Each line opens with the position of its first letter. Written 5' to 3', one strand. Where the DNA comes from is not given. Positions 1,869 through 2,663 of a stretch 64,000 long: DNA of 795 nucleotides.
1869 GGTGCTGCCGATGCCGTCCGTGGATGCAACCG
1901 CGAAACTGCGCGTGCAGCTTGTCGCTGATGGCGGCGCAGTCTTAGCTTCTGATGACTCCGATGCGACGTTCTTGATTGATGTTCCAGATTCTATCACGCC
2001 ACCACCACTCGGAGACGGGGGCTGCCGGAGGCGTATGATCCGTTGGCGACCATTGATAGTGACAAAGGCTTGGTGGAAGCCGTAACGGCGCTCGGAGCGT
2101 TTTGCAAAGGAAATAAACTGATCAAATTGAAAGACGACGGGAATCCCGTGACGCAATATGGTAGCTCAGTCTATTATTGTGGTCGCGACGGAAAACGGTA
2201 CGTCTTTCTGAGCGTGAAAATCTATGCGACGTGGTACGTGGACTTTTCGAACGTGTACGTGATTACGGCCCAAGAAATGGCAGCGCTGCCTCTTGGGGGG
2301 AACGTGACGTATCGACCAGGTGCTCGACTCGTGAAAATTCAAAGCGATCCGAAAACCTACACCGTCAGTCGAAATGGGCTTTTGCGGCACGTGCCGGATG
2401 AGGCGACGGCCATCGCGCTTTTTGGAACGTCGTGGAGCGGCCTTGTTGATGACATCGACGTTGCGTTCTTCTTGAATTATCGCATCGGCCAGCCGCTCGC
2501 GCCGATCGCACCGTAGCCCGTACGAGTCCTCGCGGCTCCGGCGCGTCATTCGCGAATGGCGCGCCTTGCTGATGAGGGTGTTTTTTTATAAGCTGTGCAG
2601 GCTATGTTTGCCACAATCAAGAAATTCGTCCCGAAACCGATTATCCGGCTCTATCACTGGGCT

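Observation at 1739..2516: Doubly frameshifted secreted-protein gene sharing a novel ~110-aa C-terminal domain with an M23 peptidase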

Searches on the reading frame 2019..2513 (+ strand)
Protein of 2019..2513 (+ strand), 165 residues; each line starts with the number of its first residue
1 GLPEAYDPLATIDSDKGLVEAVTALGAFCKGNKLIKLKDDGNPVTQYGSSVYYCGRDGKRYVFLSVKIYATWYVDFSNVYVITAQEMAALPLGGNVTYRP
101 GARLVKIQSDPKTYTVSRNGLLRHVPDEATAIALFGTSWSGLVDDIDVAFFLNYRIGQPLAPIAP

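Call 8: find_homologous_proteins(query=window:2019-2513:+)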
Query seq(165 aa) (165 aa): 44 proteins with E <= 0.001 among 138 candidates.
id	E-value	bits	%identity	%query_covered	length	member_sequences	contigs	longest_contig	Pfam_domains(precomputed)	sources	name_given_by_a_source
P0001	8.0e-100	350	99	95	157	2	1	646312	-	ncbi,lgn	ncbi:MAG: hypothetical protein WC866_00730 [Patescibacteria group bacterium]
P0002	1.2e-80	287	78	99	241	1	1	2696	-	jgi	jgi:hypothetical protein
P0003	9.5e-79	281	77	99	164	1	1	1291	-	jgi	jgi:hypothetical protein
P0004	3.8e-65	237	68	95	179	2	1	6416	-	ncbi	-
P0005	1.9e-48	182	54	91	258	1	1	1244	PF01471.24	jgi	jgi:hypothetical protein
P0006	2.5e-41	159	51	89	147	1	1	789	-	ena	-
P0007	4.7e-40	155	52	90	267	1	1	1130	PF01551.30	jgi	-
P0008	8.9e-40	154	50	92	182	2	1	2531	-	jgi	jgi:hypothetical protein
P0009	9.8e-40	154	47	91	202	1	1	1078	-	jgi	jgi:hypothetical protein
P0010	5.0e-39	152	45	98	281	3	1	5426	-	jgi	jgi:hypothetical protein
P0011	2.6e-38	149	49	94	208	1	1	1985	-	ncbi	-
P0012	3.0e-38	149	55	76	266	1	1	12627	-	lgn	-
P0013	4.4e-38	149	52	77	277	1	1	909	PF13517.13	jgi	jgi:hypothetical protein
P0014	5.1e-38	148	52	80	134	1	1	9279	-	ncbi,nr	ncbi:hypothetical protein KKE28_04010, partial [Patescibacteria group bacterium]|nr:hypothetical pro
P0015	1.5e-37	147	48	90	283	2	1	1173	PF01551.30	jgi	jgi:hypothetical protein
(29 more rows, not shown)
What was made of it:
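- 2022..2516 (+): Y' C-terminal domain (CTD) in frame C, including the stop codon. GenBank annotates 2043-2516 (TTG start, 157 aa) as hypothetical protein WC866_00730. P0001 is that ORF (call 8).
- The ORF is intact and annotated (call 8).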

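Call 10: find_encoding_contigs(protein=P0002, flank=3000, max_places=3)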
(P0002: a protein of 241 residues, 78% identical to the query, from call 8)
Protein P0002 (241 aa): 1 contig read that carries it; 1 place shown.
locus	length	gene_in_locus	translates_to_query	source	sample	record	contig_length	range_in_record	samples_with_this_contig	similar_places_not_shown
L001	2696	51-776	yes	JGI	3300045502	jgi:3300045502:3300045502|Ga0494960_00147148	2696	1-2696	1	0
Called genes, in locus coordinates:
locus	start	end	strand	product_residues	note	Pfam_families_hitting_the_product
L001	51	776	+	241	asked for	-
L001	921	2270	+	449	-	PF08245:Mur_ligase_M, PF02875:Mur_ligase_C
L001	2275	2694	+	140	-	?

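Call 11: find_encoding_contigs(protein=P0003, flank=3000, max_places=3)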
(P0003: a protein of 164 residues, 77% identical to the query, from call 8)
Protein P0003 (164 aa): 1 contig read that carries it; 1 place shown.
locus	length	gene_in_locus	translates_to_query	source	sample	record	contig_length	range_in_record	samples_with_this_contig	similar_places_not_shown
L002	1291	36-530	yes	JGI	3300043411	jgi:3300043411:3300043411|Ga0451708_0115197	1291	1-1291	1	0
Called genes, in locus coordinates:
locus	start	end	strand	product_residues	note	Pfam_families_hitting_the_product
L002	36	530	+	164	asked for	-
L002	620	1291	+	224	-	?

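Call 12: find_encoding_contigs(protein=P0004, flank=6000, max_places=3)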
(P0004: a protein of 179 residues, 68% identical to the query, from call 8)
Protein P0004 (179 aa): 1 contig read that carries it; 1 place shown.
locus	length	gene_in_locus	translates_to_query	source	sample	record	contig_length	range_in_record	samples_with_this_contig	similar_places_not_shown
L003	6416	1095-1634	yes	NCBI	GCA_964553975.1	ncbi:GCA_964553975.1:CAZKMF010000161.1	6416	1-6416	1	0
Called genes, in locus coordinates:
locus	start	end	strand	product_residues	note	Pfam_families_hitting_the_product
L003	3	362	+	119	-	?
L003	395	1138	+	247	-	-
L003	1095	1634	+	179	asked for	-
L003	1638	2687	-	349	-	PF13354:Beta-lactamase2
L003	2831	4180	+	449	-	PF08245:Mur_ligase_M, PF02875:Mur_ligase_C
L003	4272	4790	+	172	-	PF14470:bPH_3 (weak), PF03703:bPH_2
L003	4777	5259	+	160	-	PF04977:DivIC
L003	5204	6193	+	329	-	PF13624:SurA_N_3, PF13623:SurA_N_2 (weak), PF13145:Rotamase_2, PF00639:Rotamase, PF13616:Rotamase_3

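Call 22: search_solved_structures(query=A2, max_evalue=1)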
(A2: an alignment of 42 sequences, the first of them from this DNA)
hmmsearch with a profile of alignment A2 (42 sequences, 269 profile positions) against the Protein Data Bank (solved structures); distinct sequences matched with E-value up to 1: 100 (the best 60 are shown).
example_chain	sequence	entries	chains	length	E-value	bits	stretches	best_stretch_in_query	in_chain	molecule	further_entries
9cck_A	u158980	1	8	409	1.1e-07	35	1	184-268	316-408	Copper-containing nitrite reductase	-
7kqy_A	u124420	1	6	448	1.3e-05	28.3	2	40-78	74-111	Heavy-Chain only Human Antibodies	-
1sf3_A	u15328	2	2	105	2e-05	27.7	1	200-268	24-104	Amicyanin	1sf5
1sfd_A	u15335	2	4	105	2.3e-05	27.4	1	200-268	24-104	Amicyanin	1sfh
1aac_A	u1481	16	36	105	4.7e-05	26.4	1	200-268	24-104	AMICYANIN | PROTEIN (AMICYANIN)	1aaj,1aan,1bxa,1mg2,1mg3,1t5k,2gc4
2qdv_A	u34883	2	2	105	4.7e-05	26.4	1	200-268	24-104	Amicyanin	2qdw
1mda_A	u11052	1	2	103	4.9e-05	26.4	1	201-268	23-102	AMICYANIN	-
2gb2_A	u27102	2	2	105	5.2e-05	26.3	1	200-268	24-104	Amicyanin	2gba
2idt_A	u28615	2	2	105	6.1e-05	26.1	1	200-268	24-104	Amicyanin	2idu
3rym_A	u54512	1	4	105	9.3e-05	25.5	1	200-268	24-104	Amicyanin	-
2idq_A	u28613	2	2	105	0.0001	25.4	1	200-268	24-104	Amicyanin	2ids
3ply_A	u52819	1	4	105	0.00013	24.9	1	200-268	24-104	Amicyanin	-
3ie9_A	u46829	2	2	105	0.00015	24.8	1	200-268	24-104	Amicyanin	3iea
4p5r_A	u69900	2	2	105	0.00015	24.8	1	200-268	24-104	Amicyanin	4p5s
4idl_A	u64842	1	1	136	0.00016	24.7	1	36-96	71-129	Single Domain Antibody VHH A9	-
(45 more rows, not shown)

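Call 23: search_protein_families(library=ncbifam, proteins=[window:2019-2513:+, P0012, P0010, L003:395-1135:+], max_evalue=1)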
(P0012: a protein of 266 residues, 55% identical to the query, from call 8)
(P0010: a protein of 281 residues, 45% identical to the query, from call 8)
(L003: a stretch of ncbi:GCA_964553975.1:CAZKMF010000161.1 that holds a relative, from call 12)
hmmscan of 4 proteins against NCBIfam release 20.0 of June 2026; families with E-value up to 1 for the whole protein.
seq(165 aa): 0 families

P0012 (266 aa): 1 family
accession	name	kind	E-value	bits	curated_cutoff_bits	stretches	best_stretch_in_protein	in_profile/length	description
TIGR03102.1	halo_cynanin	subfamily_domain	0.00033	20.7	93.8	1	185-266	35-115/115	halocyanin domain-containing protein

P0010 (281 aa): 0 families

L003:395-1135:+ (247 aa): 1 family
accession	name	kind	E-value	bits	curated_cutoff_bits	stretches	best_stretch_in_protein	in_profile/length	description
NF033510.3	Ca_tandemer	repeat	0.56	10.6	50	1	25-110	11-89/96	Ca2+-stabilized repeat-containing adhesin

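Call 25: predict_structure(alignment_id=A2)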
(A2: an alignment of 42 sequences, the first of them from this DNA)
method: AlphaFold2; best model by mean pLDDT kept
length: 165 residues; sequences in the alignment: 42
mean_pLDDT: 90.1   pTM: 0.82
mean pLDDT of the five models: 90.1, 90.0, 88.4, 87.8, 87.9
residues with pLDDT >= 90: 123; 70-90: 35; 50-70: 6; < 50: 1
segments of 3 or more residues with pLDDT < 50: none
pLDDT, mean of each block of 10 residues (from residue 1): 73 93 80 91 73 95 94 93 92 95 95 95 96 94 93 92 82
secondary structure, 60 per line:
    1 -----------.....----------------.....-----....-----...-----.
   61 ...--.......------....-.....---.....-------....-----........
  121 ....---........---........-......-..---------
elements in order: H12-16 E33-37 H43-46 E52-54 E60-63 H66-72 E79-82 H84-88 E92-96 E104-107 E113-117 E121-124 H128-135 H139-142 E143-146 H148-153
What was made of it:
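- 2022..2516 (+): The AF2 model has pLDDT 90 (call 25).
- CTD: AF2 pLDDT 90 (call 25).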

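Call 29: fold_search(model_id=the predicted structure, library=pdb)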
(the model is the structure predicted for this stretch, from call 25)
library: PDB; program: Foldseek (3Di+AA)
matches with E <= 10: 146; with E <= 0.001: 1
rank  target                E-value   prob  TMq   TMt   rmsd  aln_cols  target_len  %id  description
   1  5cyu                  9.2e-04  0.98  0.31  0.16  13.3       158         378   15  Structure of the soluble domain of EccB1 from the Mycobacterium smegmatis ESX-1 secretion system. (released 2015-08-12)
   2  7np7_B4               1.3e-03  0.89  0.30  0.13  12.2       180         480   13  Structure of an intact ESX-5 inner membrane complex, Composite C1 model (released 2021-06-02)
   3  7nps_B1               1.6e-03  0.93  0.29  0.14  12.8       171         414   12  Structure of the periplasmic assembly from the ESX-5 inner membrane complex, C1 model (released 2021-05-26)
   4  7nps_B4               2.2e-03  0.90  0.30  0.15  12.8       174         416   14  Structure of the periplasmic assembly from the ESX-5 inner membrane complex, C1 model (released 2021-05-26)
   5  5ebd                  3.7e-03  0.89  0.31  0.16  13.6       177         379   15  Crystal structure of EccB1 of Mycobacterium tuberculosis in spacegroup P21 (state IV) (released 2016-02-17)
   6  4kk7                  4.8e-03  0.87  0.28  0.14  19.3       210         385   12  Structure of EccB1 from the type VII (ESX-1) secretion system of Mycobacterium tuberculosis. (released 2013-06-19)
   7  7np7_B1               6.5e-03  0.66  0.28  0.13  12.6       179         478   13  Structure of an intact ESX-5 inner membrane complex, Composite C1 model (released 2021-06-02)
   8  3x3m                  7.0e-03  0.80  0.28  0.13  19.1       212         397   13  Crystal structure of EccB1 of Mycobacterium tuberculosis in spacegroup P212121 (released 2015-12-09)
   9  5ebc                  1.4e-02  0.66  0.29  0.15  19.6       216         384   11  Crystal structure of EccB1 of Mycobacterium tuberculosis in spacegroup P21 (state III) (released 2016-02-17)
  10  3x3n                  3.4e-02  0.47  0.30  0.16  12.9       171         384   15  Crystal structure of EccB1 of Mycobacterium tuberculosis in spacegroup P21 (released 2015-12-09)
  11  6sgy_A                6.7e-01  0.11  0.30  0.15  13.6       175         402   15  Structure of EccB3 dimer from the ESX-3 core complex (released 2019-10-09)
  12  4iox_A                7.6e-01  0.03  0.16  0.13  19.1       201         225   12  The structure of the herpes simplex virus DNA-packaging motor pUL15 C-terminal nuclease domain provides insights into  (released 2013-05-01)
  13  6ist_C                9.8e-01  0.28  0.25  0.20   4.5        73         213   14  Crystal structure of a wild type endolysin LysIME-EF1 (released 2019-11-20)
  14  3kk7_A                1.0e+00  0.08  0.24  0.10  11.0       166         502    9  Crystal structure of Putative cell invasion protein with MAC/Perforin domain (NP_812351.1) from BACTERIODES THETAIOTAO (released 2009-11-24)
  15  8tid_Z                1.1e+00  0.02  0.13  0.03  19.2       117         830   13  Combined linker domain of N-DRC and associated proteins Tetrahymena (released 2023-09-27)
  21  6ist_A                1.9e+00  0.13  0.22  0.44   5.4        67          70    4  Crystal structure of a wild type endolysin LysIME-EF1 (released 2019-11-20)
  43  7t4s_D                3.5e+00  0.05  0.19  0.19  13.0        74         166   14  CryoEM structure of the HCMV Pentamer gH/gL/UL128/UL130/UL131A in complex with NRP2 and neutralizing fabs 8I21 and 13H (released 2022-03-23)
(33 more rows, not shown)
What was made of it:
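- On EccB (T7SS) repeat / PlyCB-like fold: Foldseek gives E = 9e-4 and probability 0.98 to 5cyu and the 7np7/7nps EccB chains, but TM is about 0.3 (call 29).
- Closest known: EccB periplasmic repeat domains of type VII. Same: The best PDB fold matches are EccB1 and EccB5 soluble domains (call 29).
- Foldseek top hits are EccB1 and EccB5 soluble domains (E = 9e-4, probability 0.98; call 29).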

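Call 45: find_encoding_contigs(protein=P0001, flank=3000, max_places=3)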
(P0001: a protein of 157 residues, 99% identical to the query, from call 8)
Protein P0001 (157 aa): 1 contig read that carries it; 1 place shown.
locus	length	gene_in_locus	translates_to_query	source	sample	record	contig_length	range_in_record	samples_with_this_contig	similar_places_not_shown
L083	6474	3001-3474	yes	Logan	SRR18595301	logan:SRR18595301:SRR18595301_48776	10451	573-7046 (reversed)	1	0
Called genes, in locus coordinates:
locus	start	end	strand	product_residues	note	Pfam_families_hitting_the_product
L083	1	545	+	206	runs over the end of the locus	PF01997:Translin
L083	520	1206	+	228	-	PF00535:Glycos_transf_2, PF12804:NTP_transf_3 (weak)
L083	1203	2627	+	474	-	PF21799:MurD-like_N, PF08245:Mur_ligase_M, PF02875:Mur_ligase_C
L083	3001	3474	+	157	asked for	-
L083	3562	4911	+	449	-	PF08245:Mur_ligase_M, PF02875:Mur_ligase_C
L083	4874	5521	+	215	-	PF14470:bPH_3 (weak), PF03703:bPH_2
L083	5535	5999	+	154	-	PF04977:DivIC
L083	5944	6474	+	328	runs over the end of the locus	PF13623:SurA_N_2, PF13624:SurA_N_3, PF09312:SurA_N (faint), PF13145:Rotamase_2, PF00639:Rotamase, PF13616:Rotamase_3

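Call 53: fold_search(model_id=the predicted structure, library=viral)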
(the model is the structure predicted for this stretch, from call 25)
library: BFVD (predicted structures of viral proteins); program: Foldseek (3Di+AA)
matches with E <= 10: 210; with E <= 0.001: 3
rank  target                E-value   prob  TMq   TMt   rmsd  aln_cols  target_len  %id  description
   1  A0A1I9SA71            7.3e-06  1.00  0.53  0.72   3.7       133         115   14  Uncharacterized protein [Rhodococcus phage Weasels2]
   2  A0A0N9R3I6            1.1e-05  1.00  0.31  0.15   8.9       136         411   15  Uncharacterized protein [Chrysochromulina ericina virus CeV-01B]
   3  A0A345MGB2            9.1e-04  1.00  0.48  0.74   2.4       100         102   22  Uncharacterized protein [Streptomyces phage LukeCage]
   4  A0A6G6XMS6            4.7e-03  1.00  0.32  0.17   3.9        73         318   18  (no name in the UniProt tables at hand)
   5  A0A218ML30            1.2e-02  1.00  0.36  0.15   4.5        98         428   13  Uncharacterized protein [uncultured virus]
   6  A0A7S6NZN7            1.9e-02  1.00  0.30  0.08   2.4        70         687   18  (no name in the UniProt tables at hand)
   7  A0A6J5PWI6            2.5e-02  1.00  0.31  0.44   2.3        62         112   21  Uncharacterized protein [uncultured Caudovirales phage]
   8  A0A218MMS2            5.0e-02  0.97  0.33  0.27   5.5        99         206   11  Uncharacterized protein [uncultured virus]
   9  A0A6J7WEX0            8.8e-02  0.93  0.27  0.21   3.1        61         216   23  CHAP domain containing protein [uncultured Caudovirales phage]
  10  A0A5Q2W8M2            8.8e-02  0.87  0.31  0.11  15.7        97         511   13  (no name in the UniProt tables at hand)
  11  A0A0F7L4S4            1.0e-01  0.99  0.31  0.16   2.4        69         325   17  Uncharacterized protein [uncultured marine virus]
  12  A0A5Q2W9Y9            1.1e-01  0.85  0.25  0.13   4.4        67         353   13  (no name in the UniProt tables at hand)
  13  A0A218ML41            1.5e-01  0.93  0.31  0.27   3.9        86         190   12  Uncharacterized protein [uncultured virus]
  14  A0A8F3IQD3            1.5e-01  0.82  0.26  0.19   4.7        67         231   12  (no name in the UniProt tables at hand)
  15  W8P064                1.7e-01  0.13  0.21  0.12  13.9       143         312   10  M23ase beta-sheet core domain-containing protein [Microbacterium phage vB_MoxS-ISF9]
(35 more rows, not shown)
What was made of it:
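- Closest known: Cell-wall-binding domains of phage endolysins. Same: There are weak fold hits to 6ist and to phage amidase and CHAP lysins (calls 29, 53).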

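Call 54: search_protein_representatives(protein=window:2106-2513:+)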
Query: 136 residues. Proteins with E-value up to 0.001 (for the whole library): 4060; up to 1e-10: 3112; up to 1e-30: 637. The best 150 are listed.
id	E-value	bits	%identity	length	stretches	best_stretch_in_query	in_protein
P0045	4.9e-68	243.5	51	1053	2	20-130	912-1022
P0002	7.7e-68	242.9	83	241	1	3-132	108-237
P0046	5.6e-61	220.7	73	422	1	4-135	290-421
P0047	2.7e-53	195.8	64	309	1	1-132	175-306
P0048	1.7e-51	190.0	64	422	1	2-132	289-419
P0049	3.9e-49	182.3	48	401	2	21-131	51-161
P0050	2.1e-45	170.2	42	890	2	18-134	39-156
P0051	4.7e-45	169.1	41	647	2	15-133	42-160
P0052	7.3e-45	168.5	52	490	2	21-131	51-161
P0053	1.9e-44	167.1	42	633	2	12-131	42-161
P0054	8.8e-44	165.0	57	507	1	4-131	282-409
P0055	1.6e-43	164.2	45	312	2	11-130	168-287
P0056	1.3e-42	161.1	55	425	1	4-131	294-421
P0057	1.3e-42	161.1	41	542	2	19-132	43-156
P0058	3.0e-42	160.0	59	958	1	4-133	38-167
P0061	1.7e-41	157.5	55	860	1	4-134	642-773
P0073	6.4e-40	152.4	55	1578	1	4-131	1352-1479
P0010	2.9e-39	150.3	54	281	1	20-133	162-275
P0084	3.6e-39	150.0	57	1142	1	16-131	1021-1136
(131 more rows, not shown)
